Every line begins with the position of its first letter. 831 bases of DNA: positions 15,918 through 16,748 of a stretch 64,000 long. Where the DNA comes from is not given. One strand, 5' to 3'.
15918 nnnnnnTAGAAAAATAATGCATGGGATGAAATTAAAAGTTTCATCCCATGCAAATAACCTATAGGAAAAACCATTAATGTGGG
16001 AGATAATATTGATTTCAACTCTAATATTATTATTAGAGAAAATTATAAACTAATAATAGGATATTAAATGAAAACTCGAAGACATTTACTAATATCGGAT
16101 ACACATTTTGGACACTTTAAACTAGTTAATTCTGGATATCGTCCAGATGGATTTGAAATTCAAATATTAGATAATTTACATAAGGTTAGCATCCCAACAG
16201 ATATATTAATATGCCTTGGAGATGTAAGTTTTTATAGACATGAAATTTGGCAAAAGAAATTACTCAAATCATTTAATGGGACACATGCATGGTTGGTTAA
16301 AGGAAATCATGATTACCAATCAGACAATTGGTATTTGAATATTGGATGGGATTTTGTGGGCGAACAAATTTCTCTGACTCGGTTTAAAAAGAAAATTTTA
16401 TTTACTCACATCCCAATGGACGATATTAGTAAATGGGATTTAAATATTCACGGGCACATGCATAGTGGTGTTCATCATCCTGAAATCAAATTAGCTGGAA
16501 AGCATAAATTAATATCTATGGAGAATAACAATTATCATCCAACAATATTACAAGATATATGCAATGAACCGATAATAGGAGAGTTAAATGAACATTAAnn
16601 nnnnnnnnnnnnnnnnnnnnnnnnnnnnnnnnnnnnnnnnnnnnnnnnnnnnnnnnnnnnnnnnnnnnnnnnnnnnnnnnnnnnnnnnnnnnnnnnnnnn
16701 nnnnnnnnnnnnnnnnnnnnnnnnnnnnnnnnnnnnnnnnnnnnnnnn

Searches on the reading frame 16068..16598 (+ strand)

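Call 22: search_protein_families(library=pfam, proteins=[window:16068-16598:+], max_evalue=0.01)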
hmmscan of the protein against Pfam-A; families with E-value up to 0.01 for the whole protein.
window:16068-16598:+ (176 aa): 1 family
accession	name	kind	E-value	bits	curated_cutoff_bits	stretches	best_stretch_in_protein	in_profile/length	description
PF12850.12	Metallophos_2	-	0.00013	22.5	27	1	6-132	3-117/154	Calcineurin-like phosphoesterase superfamily domain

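Call 83: search_protein_families(library=phrogs, proteins=[window:16068-16598:+], max_evalue=0.001)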
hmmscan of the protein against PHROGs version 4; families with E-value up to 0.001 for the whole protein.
window:16068-16598:+ (176 aa): 1 family
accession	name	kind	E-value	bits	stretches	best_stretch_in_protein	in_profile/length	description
phrog_547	-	other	1.8e-22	80.6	1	4-165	29-196/245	phosphoesterase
